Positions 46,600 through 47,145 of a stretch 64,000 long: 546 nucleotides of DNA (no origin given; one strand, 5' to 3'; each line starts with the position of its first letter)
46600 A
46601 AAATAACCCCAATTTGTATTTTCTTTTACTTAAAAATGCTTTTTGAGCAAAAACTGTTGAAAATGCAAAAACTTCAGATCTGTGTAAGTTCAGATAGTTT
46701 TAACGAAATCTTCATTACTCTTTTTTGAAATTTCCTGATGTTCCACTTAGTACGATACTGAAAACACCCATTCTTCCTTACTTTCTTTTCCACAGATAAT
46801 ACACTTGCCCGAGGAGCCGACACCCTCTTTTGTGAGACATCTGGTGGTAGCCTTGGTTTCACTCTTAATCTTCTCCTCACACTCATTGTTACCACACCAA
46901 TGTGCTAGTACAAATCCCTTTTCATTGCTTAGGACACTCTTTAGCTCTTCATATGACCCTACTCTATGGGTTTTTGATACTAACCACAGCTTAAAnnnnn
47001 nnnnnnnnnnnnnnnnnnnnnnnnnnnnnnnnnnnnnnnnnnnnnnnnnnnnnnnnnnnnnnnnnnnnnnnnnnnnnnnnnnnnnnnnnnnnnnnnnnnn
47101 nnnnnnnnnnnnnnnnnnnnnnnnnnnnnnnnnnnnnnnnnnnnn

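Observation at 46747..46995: Orphan ProRS C-terminal zinc-binding domain remnant immediately downstream of RuBisCO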

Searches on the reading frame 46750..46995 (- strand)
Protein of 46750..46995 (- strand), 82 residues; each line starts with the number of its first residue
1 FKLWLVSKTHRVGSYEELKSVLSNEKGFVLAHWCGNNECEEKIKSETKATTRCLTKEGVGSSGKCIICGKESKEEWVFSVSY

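Call 7: search_protein_families(library=pfam, proteins=[window:46750-46995:-], max_evalue=1)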
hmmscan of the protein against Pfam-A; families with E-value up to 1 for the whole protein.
seq(82 aa): 5 families
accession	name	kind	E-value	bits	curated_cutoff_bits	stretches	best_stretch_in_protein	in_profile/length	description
PF09180.16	ProRS-C_1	-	5.3e-21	75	31.5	1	15-82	1-71/71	Prolyl-tRNA synthetase, C-terminal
PF12131.13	DUF3586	-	0.0038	17.9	25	1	32-73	23-62/75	Protein of unknown function (DUF3586)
PF05551.17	zf-His_Me_endon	-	0.025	15.2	27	1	2-39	38-76/131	Zinc-binding loop region of homing endonuclease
PF07227.17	PHD_Oberon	-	0.031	14.6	28.8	1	34-74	1-41/130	PHD - plant homeodomain finger protein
PF10621.14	FpoO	-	0.066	13.9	25.2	1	38-73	36-71/110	F420H2 dehydrogenase subunit FpoO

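Call 8: find_homologous_proteins(query=window:46750-46995:-, max_evalue=0.001)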
Query seq(82 aa) (82 aa): 2 proteins with E <= 0.001 among 12 candidates.
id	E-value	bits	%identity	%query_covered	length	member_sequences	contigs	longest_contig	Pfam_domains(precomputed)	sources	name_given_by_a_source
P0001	6.0e-39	149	85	99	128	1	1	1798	PF09180.17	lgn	-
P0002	1.5e-26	109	65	95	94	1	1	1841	PF09180.17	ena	-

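Call 10: find_encoding_contigs(protein=P0001, flank=10000)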
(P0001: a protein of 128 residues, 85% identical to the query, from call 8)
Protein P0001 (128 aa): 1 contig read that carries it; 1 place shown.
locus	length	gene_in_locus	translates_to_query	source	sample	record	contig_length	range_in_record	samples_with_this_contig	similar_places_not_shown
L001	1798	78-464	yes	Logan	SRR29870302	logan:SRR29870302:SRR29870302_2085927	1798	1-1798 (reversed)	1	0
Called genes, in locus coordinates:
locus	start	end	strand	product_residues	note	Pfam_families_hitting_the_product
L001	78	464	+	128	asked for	PF09180:ProRS-C_1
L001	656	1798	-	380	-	?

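Call 11: find_encoding_contigs(protein=P0002, flank=10000)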
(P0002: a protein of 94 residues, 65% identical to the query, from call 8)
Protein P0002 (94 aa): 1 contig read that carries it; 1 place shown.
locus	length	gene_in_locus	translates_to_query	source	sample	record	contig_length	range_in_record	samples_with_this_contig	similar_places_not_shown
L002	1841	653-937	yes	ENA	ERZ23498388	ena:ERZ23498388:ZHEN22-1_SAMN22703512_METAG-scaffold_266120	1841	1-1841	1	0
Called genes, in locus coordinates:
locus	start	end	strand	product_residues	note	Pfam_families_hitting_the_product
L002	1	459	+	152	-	?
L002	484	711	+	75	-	PF01196:Ribosomal_L17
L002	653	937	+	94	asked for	PF09180:ProRS-C_1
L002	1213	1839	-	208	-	?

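Call 19: find_related_loci(query=window:46750-46995:-, collection=genome_contigs, flank=10000)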
Query window:46750-46995:- (82 aa) in genome_contigs; peptide patterns used: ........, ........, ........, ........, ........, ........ (x = any residue, [..] = any of these).
243 stretches matched a pattern; 27 encode a relative of the query (tblastn E <= 1e-3); 27 distinct loci.
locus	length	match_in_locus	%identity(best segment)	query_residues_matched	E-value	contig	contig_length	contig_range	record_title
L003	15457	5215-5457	93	2-82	4e-47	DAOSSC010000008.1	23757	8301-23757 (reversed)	MAG TPA_asm: Candidatus Dojkabacteria bacterium isolate AMR_MDS_2251 NODE_2318_length_23757_cov_6.545270, whole genome s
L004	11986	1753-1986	62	5-82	6e-28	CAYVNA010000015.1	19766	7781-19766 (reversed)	MAG TPA_asm: uncultured Candidatus Saccharibacteria bacterium isolate SRP192927_co3_886 genome assembly, contig: NODE_58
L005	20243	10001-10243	48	2-82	2e-24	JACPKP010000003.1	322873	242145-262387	MAG: Candidatus Daviesbacteria bacterium isolate NC_groundwater_498_Ag_S-0.1um_40_17 S35_SO-1_scaffold_25374, whole geno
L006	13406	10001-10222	51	9-82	5e-24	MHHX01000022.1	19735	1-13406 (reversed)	MAG: Candidatus Brennerbacteria bacterium RIFOXYC1_FULL_41_11 rifoxyc1_full_scaffold_934, whole genome shotgun sequence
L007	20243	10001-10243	49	7-82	5e-22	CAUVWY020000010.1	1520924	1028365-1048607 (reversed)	MAG: Terriglobia bacterium isolate da684f1c-8089-4822-b481-c482b3163bd6 genome assembly, contig: contig_10, whole genome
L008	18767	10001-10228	49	7-82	4e-22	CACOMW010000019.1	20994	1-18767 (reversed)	MAG: uncultured Marinoscillum sp. isolate AH-324-A18 genome assembly, contig: AH-324-A18_NODE_19, whole genome shotgun s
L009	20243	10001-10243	48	7-82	1e-21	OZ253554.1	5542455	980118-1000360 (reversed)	MAG: Terriglobia bacterium isolate 396977cd-f3bc-4a7a-a902-c7514da379ca genome assembly, chromosome: 1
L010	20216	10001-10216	50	11-82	5e-20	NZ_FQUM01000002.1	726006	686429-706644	Mariniphaga anaerophila strain DSM 26910, whole genome shotgun sequence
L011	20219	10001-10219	48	10-82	1e-19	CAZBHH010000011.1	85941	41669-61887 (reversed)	MAG TPA_asm: uncultured Chitinophagales bacterium isolate binchicken_co235_425 genome assembly, contig: NODE_626_length_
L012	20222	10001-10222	49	9-82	4e-19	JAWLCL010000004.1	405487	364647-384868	MAG: Mariniphaga sp. isolate 15dZY3.bin.44 NODE_27_length_405487_cov_6.203600, whole genome shotgun sequence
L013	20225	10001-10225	51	7-82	7e-19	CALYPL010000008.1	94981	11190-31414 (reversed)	MAG: uncultured Dysgonomonas sp. isolate SRR11267078_bin.5_metawrap_v1.3.0_MAG genome assembly, contig: ERZ9515161_37, w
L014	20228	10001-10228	46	7-82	1e-18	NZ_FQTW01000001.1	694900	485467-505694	Psychroflexus salarius strain DSM 25661, whole genome shotgun sequence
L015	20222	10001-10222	46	9-82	3e-18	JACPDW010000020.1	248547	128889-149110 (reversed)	MAG: Flavobacteriia bacterium isolate NC_groundwater_319_Ag_B-0.1um_30_14 GD18-4_B1_scaffold_494726, whole genome shotgu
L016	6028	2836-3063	47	7-82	5e-18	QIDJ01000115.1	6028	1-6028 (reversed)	MAG: Flammeovirgaceae bacterium isolate SZUA-230 Ga0063294_10011140, whole genome shotgun sequence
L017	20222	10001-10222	49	9-82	5e-18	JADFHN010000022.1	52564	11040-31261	MAG: Bacteroidetes bacterium isolate B34T3L8 B34T3L8_NODE120, whole genome shotgun sequence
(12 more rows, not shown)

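Call 25: search_protein_representatives(alignment_id=A1)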
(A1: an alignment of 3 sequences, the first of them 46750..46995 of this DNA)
Query: 3 sequences, 94 profile positions. Proteins with E-value up to 0.001 (for the whole library): 2493; up to 1e-10: 763; up to 1e-30: 1. The best 150 are listed.
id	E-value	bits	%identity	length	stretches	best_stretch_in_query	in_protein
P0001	1.2e-50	185.5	-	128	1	3-94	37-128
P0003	1.5e-28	114.7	-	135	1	1-94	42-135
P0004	1.9e-27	111.2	-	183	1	2-94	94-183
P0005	1.2e-24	102.2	-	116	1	3-94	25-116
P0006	1.4e-24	102.0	-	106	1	4-94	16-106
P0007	4.4e-24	100.4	-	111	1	3-94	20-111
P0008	9.4e-24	99.3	-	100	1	3-94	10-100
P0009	1.9e-23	98.3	-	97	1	2-94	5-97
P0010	2.8e-23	97.8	-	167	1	3-94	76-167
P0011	4.0e-23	97.3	-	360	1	2-94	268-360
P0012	4.6e-23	97.1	-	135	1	3-94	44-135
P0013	6.1e-23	96.7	-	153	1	4-94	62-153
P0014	7.0e-23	96.5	-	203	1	3-94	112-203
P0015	1.4e-22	95.5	-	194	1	2-94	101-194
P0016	1.5e-22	95.4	-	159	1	4-94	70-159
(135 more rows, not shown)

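Call 28: find_homologous_proteins(query=L003:3988-5457:+, max_evalue=1e-50)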
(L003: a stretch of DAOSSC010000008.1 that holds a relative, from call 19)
Query L003:3988-5457:+ (490 aa): 8000 proteins with E <= 1e-50 among 8000 candidates; the best 120 are listed.
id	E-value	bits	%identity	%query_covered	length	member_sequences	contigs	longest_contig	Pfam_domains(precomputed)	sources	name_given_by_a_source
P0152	0.0e+0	1088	97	100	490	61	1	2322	PF03129.26,PF00587.31,PF09180.17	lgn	-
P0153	0.0e+0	1039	91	100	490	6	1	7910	PF03129.26,PF00587.31,PF09180.17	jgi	-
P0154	0.0e+0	1025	90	100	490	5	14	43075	PF03129.26,PF00587.31,PF09180.17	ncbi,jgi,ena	-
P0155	6.9e-265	897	78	100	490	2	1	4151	PF03129.26,PF00587.31,PF09180.17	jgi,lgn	jgi:prolyl-tRNA synthetase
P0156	2.2e-261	886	77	100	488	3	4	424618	PF03129.26,PF00587.31,PF09180.17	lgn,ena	-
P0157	4.9e-252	855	97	79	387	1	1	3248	PF03129.26,PF00587.31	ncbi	-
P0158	2.1e-249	846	72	100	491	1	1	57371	PF03129.26,PF00587.31,PF09180.17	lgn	-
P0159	1.3e-248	843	72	100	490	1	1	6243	PF03129.26,PF00587.31,PF09180.17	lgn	-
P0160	1.9e-248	843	73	100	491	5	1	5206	PF03129.26,PF00587.31,PF09180.17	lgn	-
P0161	6.5e-248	841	72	100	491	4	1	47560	PF03129.26,PF00587.31,PF09180.17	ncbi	-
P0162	8.6e-247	837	73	100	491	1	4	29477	PF03129.26,PF00587.31,PF09180.17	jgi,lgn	-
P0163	1.3e-246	837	72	100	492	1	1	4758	PF03129.26,PF00587.31,PF09180.17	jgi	jgi:prolyl-tRNA synthetase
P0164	1.8e-246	836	71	100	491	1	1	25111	PF03129.26,PF00587.31,PF09180.17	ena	-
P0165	8.7e-243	824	72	100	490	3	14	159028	PF03129.26,PF00587.31,PF09180.17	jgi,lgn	jgi:prolyl-tRNA synthetase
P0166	1.1e-242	824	71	100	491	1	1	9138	PF03129.26,PF00587.31,PF09180.17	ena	-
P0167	5.0e-242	822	71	100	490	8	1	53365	PF03129.26,PF00587.31,PF09180.17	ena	-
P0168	3.4e-241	819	72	100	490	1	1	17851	PF03129.26,PF00587.31,PF09180.17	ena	-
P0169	4.9e-241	819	71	100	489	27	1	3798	PF03129.26,PF00587.31,PF09180.17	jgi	-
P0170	7.0e-241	818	73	99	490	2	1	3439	PF03129.26,PF00587.31,PF09180.17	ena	-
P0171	8.1e-241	818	71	100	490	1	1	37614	PF03129.26,PF00587.31,PF09180.17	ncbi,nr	ncbi:MAG: proline--tRNA ligase [Candidatus Dojkabacteria bacterium]|nr:proline--tRNA ligase [Candida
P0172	1.5e-240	817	70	100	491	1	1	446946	PF03129.26,PF00587.31,PF09180.17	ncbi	ncbi:MAG: proline--tRNA ligase [Candidatus Dojkabacteria bacterium]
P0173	1.7e-240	817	73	100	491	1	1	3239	PF03129.26,PF00587.31,PF09180.17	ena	-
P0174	2.1e-240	816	71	100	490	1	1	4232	PF03129.26,PF00587.31,PF09180.17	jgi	-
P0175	2.8e-240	816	72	100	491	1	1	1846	PF03129.26,PF00587.31,PF09180.17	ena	-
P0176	5.6e-240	815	71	100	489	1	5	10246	PF03129.26,PF00587.31,PF09180.17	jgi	jgi:prolyl-tRNA synthetase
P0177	7.5e-240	815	71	100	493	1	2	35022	PF03129.26,PF00587.31,PF09180.17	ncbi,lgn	-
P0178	1.0e-239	814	71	99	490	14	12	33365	PF03129.26,PF00587.31,PF09180.17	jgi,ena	jgi:prolyl-tRNA synthetase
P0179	2.8e-239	813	71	100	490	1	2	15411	PF03129.26,PF00587.31,PF09180.17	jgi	jgi:prolyl-tRNA synthetase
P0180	2.9e-239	813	70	100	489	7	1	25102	PF03129.26,PF00587.31,PF09180.17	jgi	-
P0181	3.1e-239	813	70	100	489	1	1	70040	PF03129.26,PF00587.31,PF09180.17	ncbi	-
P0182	4.2e-239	812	71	100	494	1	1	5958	PF03129.26,PF00587.31,PF09180.17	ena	-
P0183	2.2e-238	810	71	100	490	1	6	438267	PF03129.26,PF00587.31,PF09180.17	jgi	jgi:prolyl-tRNA synthetase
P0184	3.0e-238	809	70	100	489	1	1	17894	PF03129.26,PF00587.31,PF09180.17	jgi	jgi:prolyl-tRNA synthetase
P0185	3.0e-238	809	70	100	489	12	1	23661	PF03129.26,PF00587.31,PF09180.17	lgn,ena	-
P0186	4.0e-238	809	70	100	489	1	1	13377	PF03129.26,PF00587.31,PF09180.17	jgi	jgi:prolyl-tRNA synthetase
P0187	4.1e-238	809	71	100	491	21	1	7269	PF03129.26,PF00587.31,PF09180.17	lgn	-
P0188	4.5e-238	809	70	100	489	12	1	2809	PF03129.26,PF00587.31,PF09180.17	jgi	jgi:prolyl-tRNA synthetase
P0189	5.6e-238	808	70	100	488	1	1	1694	PF03129.26,PF00587.31,PF09180.17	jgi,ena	-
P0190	6.7e-238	808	72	100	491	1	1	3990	PF03129.26,PF00587.31,PF09180.17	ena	-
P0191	7.7e-238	808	70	100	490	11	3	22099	PF03129.26,PF00587.31,PF09180.17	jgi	jgi:prolyl-tRNA synthetase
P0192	7.9e-238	808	70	100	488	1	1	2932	PF03129.26,PF00587.31,PF09180.17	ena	-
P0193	8.5e-238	808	72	100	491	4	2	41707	PF03129.26,PF00587.31,PF09180.17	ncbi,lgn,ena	-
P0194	9.9e-238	808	71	100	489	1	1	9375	PF03129.26,PF00587.31,PF09180.17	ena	-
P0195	1.0e-237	808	71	100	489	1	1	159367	PF03129.26,PF00587.31,PF09180.17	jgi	jgi:prolyl-tRNA synthetase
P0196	1.1e-237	807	70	100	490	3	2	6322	PF03129.26,PF00587.31,PF09180.17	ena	-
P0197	1.4e-237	807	70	100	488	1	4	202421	PF03129.26,PF00587.31,PF09180.17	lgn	-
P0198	1.5e-237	807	71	100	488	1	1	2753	PF03129.26,PF00587.31,PF09180.17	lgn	-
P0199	2.0e-237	807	70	100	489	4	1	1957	PF03129.26,PF00587.31,PF09180.17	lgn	-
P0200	2.1e-237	807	70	99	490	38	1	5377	PF03129.26,PF00587.31,PF09180.17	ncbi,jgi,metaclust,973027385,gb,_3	metaclust:\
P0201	2.2e-237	807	70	100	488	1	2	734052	PF03129.26,PF00587.31,PF09180.17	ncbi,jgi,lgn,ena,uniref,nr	ncbi:proline--tRNA ligase [Candidatus Dojkabacteria bacterium HGW-Dojkabacteria-1]|uniref:Proline--t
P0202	2.6e-237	806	71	100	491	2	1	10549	PF03129.26,PF00587.31,PF09180.17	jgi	jgi:prolyl-tRNA synthetase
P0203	3.0e-237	806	69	100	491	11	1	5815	PF03129.26,PF00587.31,PF09180.17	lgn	-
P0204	3.9e-237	806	70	100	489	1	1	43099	PF03129.26,PF00587.31,PF09180.17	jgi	jgi:prolyl-tRNA synthetase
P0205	6.3e-237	805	72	100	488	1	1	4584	PF03129.26,PF00587.31,PF09180.17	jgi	-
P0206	1.2e-236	804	70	100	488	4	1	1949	PF03129.26,PF00587.31,PF09180.17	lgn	-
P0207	1.6e-236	804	70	100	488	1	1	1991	PF03129.26,PF00587.31,PF09180.17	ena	-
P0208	2.2e-236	803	69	100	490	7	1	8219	PF03129.26,PF00587.31,PF09180.17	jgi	jgi:prolyl-tRNA synthetase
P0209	2.2e-236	803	69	100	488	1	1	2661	PF03129.26,PF00587.31,PF09180.17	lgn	-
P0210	3.2e-236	803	70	100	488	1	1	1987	PF03129.26,PF00587.31,PF09180.17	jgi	jgi:prolyl-tRNA synthetase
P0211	3.9e-236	802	70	100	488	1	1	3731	PF03129.26,PF00587.31,PF09180.17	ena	-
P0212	5.9e-236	802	70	100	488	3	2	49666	PF03129.26,PF00587.31,PF09180.17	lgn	-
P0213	9.2e-236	801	70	100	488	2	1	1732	PF03129.26,PF00587.31,PF09180.17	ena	-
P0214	9.8e-236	801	71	100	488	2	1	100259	PF03129.26,PF00587.31,PF09180.17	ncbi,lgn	-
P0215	1.0e-235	801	69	100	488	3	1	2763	PF03129.26,PF00587.31,PF09180.17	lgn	-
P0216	1.5e-235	800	69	100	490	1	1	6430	PF03129.26,PF00587.31,PF09180.17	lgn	-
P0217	1.6e-235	800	69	100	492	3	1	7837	PF03129.26,PF00587.31,PF09180.17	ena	-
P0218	3.0e-235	799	69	100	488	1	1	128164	PF03129.26,PF00587.31,PF09180.17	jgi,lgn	-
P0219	4.0e-235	799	70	99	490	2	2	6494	PF03129.26,PF00587.31,PF09180.17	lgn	-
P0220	4.6e-235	799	69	100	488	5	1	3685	PF03129.26,PF00587.31,PF09180.17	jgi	jgi:prolyl-tRNA synthetase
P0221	5.4e-235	799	69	100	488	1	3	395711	PF03129.26,PF00587.31,PF09180.17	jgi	jgi:prolyl-tRNA synthetase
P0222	5.9e-235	798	72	100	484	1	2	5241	PF03129.26,PF00587.31,PF09180.17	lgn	-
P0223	6.4e-235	798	70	100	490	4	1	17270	PF03129.26,PF00587.31,PF09180.17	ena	-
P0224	6.9e-235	798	69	100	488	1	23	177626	PF03129.26,PF00587.31,PF09180.17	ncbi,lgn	-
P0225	7.1e-235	798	70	99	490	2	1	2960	PF03129.26,PF00587.31,PF09180.17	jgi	jgi:prolyl-tRNA synthetase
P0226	7.2e-235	798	69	100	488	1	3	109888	PF03129.26,PF00587.31,PF09180.17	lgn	-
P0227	9.3e-235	798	71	100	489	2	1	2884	PF03129.26,PF00587.31,PF09180.17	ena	-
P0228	9.6e-235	798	71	100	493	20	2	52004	PF03129.26,PF00587.31,PF09180.17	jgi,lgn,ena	-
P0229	9.9e-235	798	70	100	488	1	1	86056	PF03129.26,PF00587.31,PF09180.17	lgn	-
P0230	1.1e-234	798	70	100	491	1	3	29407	PF03129.26,PF00587.31,PF09180.17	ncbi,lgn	-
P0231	1.6e-234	797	70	100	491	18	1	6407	PF03129.26,PF00587.31,PF09180.17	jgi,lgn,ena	-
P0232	1.7e-234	797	69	100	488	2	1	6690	PF03129.26,PF00587.31,PF09180.17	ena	-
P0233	2.7e-234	796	71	99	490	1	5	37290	PF03129.26,PF00587.31,PF09180.17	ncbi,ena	-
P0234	3.7e-234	796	69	100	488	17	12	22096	PF03129.26,PF00587.31,PF09180.17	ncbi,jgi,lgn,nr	ncbi:proline--tRNA ligase [Candidatus Dojkabacteria bacterium]|nr:proline--tRNA ligase [Candidatus D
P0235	4.0e-234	796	70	100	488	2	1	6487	PF03129.26,PF00587.31,PF09180.17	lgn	-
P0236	4.4e-234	796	70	100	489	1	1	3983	PF03129.26,PF00587.31,PF09180.17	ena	-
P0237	9.1e-234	795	69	100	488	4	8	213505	PF03129.26,PF00587.31,PF09180.17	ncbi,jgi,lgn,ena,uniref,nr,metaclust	ncbi:MAG: prolyl-tRNA synthetase, prolyl-tRNA synthetase [candidate division WS6 bacterium GW2011_GW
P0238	9.2e-234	795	70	100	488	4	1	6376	PF03129.26,PF00587.31,PF09180.17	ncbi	-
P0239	1.7e-233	794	69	100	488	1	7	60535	PF03129.26,PF00587.31,PF09180.17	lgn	-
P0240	2.0e-233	793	69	99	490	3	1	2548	PF03129.26,PF00587.31,PF09180.17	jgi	jgi:prolyl-tRNA synthetase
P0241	2.2e-233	793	69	100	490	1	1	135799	PF03129.26,PF00587.31,PF09180.17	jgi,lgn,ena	-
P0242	3.2e-233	793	71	100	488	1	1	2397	PF03129.26,PF00587.31,PF09180.17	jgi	jgi:prolyl-tRNA synthetase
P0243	3.6e-233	793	70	100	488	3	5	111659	PF03129.26,PF00587.31,PF09180.17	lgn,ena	-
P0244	3.9e-233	792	68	100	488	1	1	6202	PF03129.26,PF00587.31,PF09180.17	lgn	-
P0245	8.3e-233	791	69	100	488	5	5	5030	PF03129.26,PF00587.31,PF09180.17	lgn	-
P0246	8.9e-233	791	70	100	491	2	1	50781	PF03129.26,PF00587.31,PF09180.17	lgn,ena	-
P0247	4.0e-232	789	69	100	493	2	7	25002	PF03129.26,PF00587.31,PF09180.17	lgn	-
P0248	7.8e-232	788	69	100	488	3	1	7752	PF03129.26,PF00587.31,PF09180.17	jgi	-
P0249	1.2e-231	788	70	100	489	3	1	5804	PF03129.26,PF00587.31,PF09180.17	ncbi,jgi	jgi:prolyl-tRNA synthetase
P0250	1.4e-231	787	68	100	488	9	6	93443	PF03129.26,PF00587.31,PF09180.17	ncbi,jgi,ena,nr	ncbi:proline--tRNA ligase [candidate division WS6 bacterium RIFOXYB1_FULL_33_15]|nr:MAG: proline--tR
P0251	1.5e-231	787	69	100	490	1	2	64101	PF03129.26,PF00587.31,PF09180.17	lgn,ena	-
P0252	1.6e-231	787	69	100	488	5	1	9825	PF03129.26,PF00587.31,PF09180.17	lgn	-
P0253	2.8e-231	786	69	100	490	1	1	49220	PF03129.26,PF00587.31,PF09180.17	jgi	jgi:prolyl-tRNA synthetase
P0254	3.3e-231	786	69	100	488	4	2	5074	PF03129.26,PF00587.31,PF09180.17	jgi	jgi:prolyl-tRNA synthetase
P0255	4.2e-231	786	69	99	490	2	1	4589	PF03129.26,PF00587.31,PF09180.17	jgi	jgi:prolyl-tRNA synthetase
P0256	4.5e-231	786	69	100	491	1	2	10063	PF03129.26,PF00587.31,PF09180.17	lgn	-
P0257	1.0e-230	785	69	99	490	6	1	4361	PF03129.26,PF00587.31,PF09180.17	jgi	-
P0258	2.3e-230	783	69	100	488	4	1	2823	PF03129.26,PF00587.31,PF09180.17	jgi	jgi:prolyl-tRNA synthetase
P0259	2.4e-230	783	70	100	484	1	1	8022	PF03129.26,PF00587.31,PF09180.17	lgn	-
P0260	5.4e-230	782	67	100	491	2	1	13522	PF03129.26,PF00587.31,PF09180.17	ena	-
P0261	5.6e-230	782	69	99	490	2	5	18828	PF03129.26,PF00587.31,PF09180.17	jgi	jgi:prolyl-tRNA synthetase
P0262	1.0e-229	781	67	100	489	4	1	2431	PF03129.26,PF00587.31,PF09180.17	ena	-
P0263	1.1e-229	781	68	100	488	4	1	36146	PF03129.26,PF00587.31,PF09180.17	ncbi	-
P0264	2.0e-229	780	69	100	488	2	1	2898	PF03129.26,PF00587.31,PF09180.17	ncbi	-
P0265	2.5e-229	780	68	100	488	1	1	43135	PF03129.26,PF00587.31,PF09180.17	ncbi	-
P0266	6.3e-229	779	68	99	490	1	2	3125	PF03129.26,PF00587.31,PF09180.17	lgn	-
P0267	6.6e-229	779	70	100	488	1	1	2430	PF03129.26,PF00587.31,PF09180.17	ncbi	-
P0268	7.4e-229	778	67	100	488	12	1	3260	PF03129.26,PF00587.31,PF09180.17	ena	-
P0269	7.9e-229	778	69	100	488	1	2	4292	PF03129.26,PF00587.31,PF09180.17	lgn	-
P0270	2.2e-228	777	68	100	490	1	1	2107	PF03129.26,PF00587.31,PF09180.17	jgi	jgi:prolyl-tRNA synthetase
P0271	3.3e-228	776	68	100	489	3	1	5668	PF03129.26,PF00587.31,PF09180.17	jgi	jgi:prolyl-tRNA synthetase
